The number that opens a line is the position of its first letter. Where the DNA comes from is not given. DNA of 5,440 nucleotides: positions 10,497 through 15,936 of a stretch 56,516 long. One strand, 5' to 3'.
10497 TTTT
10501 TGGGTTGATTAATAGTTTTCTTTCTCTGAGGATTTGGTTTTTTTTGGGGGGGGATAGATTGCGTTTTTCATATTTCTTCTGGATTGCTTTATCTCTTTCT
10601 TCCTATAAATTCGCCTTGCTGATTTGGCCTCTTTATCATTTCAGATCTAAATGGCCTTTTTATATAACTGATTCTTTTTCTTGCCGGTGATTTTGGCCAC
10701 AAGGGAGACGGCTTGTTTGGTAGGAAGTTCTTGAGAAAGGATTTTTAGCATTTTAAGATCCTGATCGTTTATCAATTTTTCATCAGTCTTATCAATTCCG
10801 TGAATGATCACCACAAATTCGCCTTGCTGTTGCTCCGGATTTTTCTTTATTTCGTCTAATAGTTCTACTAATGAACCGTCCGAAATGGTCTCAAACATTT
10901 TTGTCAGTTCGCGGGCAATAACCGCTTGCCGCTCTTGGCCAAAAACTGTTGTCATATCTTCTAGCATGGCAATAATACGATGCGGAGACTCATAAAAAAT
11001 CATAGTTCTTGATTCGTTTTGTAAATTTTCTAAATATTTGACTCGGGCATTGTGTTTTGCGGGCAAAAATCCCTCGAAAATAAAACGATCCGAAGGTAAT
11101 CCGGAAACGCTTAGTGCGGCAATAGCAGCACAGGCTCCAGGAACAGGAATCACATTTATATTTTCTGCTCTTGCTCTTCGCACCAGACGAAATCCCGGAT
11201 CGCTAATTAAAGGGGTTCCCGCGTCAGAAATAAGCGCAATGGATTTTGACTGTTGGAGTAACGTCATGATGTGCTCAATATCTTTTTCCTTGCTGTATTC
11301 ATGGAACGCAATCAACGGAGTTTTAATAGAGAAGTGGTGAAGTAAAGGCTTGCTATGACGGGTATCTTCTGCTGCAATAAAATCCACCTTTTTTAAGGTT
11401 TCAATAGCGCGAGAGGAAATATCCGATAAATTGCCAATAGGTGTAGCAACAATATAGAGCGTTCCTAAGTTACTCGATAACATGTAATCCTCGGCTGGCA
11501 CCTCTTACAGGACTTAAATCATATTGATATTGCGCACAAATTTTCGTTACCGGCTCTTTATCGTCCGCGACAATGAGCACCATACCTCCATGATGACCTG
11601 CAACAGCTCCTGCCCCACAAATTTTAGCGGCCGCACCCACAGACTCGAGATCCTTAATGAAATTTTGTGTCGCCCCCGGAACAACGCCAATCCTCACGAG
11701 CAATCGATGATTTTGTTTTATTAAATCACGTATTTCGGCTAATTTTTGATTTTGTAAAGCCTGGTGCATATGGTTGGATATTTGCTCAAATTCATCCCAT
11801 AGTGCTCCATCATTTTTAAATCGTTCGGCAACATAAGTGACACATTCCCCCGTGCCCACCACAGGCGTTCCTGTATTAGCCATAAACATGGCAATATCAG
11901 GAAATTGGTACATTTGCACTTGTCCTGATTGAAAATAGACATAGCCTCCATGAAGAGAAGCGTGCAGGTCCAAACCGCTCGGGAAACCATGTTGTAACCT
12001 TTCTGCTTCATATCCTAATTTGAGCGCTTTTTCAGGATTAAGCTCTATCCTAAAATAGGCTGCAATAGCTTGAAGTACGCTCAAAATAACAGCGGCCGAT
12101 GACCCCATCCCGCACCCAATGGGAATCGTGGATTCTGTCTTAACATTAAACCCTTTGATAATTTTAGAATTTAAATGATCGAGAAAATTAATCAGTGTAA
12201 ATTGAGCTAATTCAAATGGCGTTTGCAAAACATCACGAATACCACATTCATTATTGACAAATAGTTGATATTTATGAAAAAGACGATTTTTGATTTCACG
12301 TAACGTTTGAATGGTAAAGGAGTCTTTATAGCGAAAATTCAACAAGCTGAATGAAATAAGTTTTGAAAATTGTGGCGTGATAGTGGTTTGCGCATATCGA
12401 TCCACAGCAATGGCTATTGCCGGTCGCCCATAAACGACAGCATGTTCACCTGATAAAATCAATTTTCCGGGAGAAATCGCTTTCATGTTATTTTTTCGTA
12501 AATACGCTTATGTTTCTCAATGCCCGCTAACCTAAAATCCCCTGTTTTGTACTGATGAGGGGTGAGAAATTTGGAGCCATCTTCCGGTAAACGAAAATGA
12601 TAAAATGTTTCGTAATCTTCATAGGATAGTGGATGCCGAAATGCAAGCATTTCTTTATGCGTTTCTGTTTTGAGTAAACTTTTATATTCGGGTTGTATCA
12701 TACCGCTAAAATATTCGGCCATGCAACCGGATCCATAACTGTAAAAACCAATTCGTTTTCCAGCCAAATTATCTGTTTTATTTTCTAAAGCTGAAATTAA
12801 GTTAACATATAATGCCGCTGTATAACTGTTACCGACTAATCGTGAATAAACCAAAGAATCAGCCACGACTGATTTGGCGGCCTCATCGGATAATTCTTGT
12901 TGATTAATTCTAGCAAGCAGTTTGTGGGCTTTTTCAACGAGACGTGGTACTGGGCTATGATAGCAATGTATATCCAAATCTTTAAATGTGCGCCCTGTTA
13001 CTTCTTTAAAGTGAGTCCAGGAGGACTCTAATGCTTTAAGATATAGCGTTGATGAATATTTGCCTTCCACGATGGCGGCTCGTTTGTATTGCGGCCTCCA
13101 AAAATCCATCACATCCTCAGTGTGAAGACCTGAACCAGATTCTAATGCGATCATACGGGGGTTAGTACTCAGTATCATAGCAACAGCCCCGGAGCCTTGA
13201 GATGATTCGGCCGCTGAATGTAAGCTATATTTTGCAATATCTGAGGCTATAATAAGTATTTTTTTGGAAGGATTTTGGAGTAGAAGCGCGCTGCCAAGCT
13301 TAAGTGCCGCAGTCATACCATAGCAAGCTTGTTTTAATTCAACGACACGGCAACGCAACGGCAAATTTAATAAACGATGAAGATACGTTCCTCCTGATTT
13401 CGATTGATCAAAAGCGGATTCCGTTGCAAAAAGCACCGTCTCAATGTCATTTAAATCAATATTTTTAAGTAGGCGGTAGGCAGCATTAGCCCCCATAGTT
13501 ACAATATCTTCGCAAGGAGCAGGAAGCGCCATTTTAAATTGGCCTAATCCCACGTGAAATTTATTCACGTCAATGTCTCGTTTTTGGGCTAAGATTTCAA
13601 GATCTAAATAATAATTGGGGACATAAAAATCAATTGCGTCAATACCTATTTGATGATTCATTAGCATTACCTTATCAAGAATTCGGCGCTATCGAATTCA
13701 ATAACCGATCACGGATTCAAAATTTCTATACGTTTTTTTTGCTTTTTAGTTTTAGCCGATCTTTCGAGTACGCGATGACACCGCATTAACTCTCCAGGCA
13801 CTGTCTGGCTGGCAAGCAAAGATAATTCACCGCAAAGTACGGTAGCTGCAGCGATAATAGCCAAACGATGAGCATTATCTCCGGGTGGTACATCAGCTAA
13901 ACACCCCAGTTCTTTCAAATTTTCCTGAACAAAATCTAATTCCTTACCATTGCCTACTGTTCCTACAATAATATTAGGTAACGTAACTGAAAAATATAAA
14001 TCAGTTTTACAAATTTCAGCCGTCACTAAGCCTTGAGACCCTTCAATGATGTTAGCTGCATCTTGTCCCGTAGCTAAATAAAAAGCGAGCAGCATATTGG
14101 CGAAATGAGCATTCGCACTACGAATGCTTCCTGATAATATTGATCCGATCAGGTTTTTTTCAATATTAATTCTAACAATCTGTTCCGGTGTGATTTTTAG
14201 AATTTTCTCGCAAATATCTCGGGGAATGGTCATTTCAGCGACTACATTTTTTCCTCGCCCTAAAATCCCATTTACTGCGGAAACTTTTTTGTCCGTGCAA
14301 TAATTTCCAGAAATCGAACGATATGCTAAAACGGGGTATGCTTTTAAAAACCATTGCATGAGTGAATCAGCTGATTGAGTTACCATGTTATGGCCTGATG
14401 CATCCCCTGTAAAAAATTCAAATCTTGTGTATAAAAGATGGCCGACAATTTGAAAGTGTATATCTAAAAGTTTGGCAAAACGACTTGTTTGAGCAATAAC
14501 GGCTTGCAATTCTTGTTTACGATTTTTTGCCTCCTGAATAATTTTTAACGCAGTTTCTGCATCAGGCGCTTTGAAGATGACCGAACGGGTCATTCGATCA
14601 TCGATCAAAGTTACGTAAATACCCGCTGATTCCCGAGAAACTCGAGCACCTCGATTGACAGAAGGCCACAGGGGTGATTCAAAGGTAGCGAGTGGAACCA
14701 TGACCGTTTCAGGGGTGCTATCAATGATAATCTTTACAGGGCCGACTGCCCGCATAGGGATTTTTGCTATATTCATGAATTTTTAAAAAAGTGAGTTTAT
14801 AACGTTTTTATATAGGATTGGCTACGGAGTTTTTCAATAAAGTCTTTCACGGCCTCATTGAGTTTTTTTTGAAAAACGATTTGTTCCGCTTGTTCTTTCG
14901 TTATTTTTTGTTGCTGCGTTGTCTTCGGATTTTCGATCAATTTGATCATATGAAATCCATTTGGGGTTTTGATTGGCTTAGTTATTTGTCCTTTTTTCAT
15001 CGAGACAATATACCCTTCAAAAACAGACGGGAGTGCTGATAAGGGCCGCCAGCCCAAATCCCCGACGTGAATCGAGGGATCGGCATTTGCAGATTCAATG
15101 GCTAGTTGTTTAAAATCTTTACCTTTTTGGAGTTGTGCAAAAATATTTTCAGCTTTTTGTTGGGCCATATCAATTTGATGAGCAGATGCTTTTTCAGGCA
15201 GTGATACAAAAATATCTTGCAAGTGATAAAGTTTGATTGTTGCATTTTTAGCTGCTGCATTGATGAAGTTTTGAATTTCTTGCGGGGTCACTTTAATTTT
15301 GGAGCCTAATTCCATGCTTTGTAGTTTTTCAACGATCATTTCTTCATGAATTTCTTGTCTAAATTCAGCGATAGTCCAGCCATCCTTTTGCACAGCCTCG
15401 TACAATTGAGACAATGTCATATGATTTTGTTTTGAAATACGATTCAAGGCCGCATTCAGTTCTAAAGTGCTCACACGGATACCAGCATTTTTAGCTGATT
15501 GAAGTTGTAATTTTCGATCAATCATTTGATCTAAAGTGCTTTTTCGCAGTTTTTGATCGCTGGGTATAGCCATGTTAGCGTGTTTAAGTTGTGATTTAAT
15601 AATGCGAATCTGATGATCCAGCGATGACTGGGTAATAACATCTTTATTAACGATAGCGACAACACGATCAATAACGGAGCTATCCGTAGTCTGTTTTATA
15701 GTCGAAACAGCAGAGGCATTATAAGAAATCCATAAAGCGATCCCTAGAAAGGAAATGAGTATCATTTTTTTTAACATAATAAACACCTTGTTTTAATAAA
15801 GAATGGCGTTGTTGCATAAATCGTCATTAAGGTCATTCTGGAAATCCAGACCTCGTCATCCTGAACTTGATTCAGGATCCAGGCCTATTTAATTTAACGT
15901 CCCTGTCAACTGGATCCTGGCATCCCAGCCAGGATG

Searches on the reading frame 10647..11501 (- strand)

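Call 70: search_protein_families(library=pfam, proteins=[window:10647-11501:-], max_evalue=0.00001)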
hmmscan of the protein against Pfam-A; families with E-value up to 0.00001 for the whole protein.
window:10647-11501:- (284 aa): 2 families
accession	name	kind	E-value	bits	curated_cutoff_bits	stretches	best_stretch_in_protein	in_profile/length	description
PF00590.25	TP_methylase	-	7.7e-30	104.9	27.8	1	14-214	1-211/212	Tetrapyrrole (Corrin/Porphyrin) Methylases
PF23016.2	RsmI_C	-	1.7e-13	50.6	27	1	247-283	6-42/46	RsmI C-terminal HTH domain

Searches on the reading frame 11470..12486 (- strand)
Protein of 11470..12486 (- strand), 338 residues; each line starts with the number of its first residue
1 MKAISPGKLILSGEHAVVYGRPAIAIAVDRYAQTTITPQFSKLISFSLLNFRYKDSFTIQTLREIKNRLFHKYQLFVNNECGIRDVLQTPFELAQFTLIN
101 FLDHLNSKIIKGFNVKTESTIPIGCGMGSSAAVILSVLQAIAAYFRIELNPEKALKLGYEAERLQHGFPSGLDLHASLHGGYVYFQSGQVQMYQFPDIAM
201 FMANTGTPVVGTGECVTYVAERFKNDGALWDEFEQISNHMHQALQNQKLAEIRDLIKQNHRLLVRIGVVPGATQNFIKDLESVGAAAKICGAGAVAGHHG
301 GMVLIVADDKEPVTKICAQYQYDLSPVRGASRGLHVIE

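Call 70: search_protein_families(library=pfam, proteins=[window:11470-12486:-], max_evalue=0.00001)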
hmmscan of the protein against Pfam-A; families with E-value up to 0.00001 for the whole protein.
window:11470-12486:- (338 aa): 1 family
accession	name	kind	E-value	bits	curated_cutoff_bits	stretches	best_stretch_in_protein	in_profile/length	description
PF00288.32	GHMP_kinases_N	-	2.9e-18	66.3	22.3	1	101-181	10-87/87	GHMP kinases N terminal domain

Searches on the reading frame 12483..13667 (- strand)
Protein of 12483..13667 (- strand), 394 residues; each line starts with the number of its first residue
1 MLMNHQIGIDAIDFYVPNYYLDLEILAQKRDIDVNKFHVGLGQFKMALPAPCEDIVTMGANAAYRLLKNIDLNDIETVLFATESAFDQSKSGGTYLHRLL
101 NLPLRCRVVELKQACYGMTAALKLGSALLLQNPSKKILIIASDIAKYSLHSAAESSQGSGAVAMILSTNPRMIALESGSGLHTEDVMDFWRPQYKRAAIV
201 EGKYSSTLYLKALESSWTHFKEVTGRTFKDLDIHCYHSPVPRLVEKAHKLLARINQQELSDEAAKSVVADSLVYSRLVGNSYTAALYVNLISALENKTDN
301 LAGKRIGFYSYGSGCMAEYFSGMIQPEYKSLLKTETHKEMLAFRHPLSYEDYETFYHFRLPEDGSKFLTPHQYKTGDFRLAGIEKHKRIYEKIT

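Call 70: search_protein_families(library=pfam, proteins=[window:12483-13667:-], max_evalue=0.00001)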
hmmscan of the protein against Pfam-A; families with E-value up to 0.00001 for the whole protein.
window:12483-13667:- (394 aa): 2 families
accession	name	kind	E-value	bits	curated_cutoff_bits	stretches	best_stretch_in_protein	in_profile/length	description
PF08540.16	HMG_CoA_synt_C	-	2e-25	90.4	25.1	2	257-357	133-239/280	Hydroxymethylglutaryl-coenzyme A synthase C terminal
PF01154.23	HMG_CoA_synt_N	-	1.7e-17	64.3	25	1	5-167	3-170/174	Hydroxymethylglutaryl-coenzyme A synthase N terminal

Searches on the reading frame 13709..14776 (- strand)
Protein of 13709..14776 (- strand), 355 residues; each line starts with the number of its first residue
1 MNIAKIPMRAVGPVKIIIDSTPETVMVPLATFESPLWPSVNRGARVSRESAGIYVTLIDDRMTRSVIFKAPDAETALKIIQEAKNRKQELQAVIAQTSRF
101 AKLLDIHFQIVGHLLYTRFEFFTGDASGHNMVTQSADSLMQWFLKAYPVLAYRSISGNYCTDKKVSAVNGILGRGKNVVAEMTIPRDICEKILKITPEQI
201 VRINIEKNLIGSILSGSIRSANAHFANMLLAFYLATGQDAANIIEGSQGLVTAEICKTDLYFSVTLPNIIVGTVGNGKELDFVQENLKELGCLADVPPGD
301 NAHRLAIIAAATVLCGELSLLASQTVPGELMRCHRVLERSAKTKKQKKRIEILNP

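Call 71: search_protein_families(library=pfam, proteins=[window:13709-14776:-], max_evalue=0.00001)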
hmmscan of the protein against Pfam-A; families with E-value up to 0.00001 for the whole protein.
window:13709-14776:- (355 aa): 1 family
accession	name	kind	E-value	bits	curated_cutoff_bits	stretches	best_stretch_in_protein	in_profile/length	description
PF00368.23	HMG-CoA_red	-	3.8e-84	283.3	27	1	5-338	42-367/368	Hydroxymethylglutaryl-coenzyme A reductase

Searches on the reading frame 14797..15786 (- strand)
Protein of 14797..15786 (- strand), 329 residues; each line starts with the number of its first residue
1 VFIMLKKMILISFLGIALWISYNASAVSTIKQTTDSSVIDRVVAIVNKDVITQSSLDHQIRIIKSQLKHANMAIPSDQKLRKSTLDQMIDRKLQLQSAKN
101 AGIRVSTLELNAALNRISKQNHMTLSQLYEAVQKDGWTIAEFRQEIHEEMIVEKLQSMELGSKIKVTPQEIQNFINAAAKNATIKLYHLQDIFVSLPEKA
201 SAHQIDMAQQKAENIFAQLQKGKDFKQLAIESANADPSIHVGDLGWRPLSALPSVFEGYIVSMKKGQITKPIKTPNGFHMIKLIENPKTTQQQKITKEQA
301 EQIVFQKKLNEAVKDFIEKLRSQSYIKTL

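Call 71: search_protein_families(library=pfam, proteins=[window:14797-15786:-], max_evalue=0.00001)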
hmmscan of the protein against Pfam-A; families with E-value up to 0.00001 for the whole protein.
window:14797-15786:- (329 aa): 6 families
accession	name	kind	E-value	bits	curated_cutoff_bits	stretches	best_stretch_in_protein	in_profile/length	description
PF09312.16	SurA_N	-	3.2e-31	108.4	30.8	1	39-156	1-118/118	SurA N-terminal domain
PF00639.27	Rotamase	-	2.4e-19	70.5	21.7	1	192-284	2-96/97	PPIC-type PPIASE domain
PF13624.11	SurA_N_3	-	1.4e-15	58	27.2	1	24-156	27-162/162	SurA-like N-terminal domain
PF13616.12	Rotamase_3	-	3e-15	57.2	22.5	1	179-285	11-114/116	PPIC-type PPIASE domain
PF13623.11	SurA_N_2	-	4.8e-10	39.9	28.5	1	9-119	11-124/145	SurA-like N-terminal domain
PF13145.12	Rotamase_2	-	3.8e-08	34.6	27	1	194-289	28-112/121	PPIC-type PPIASE domain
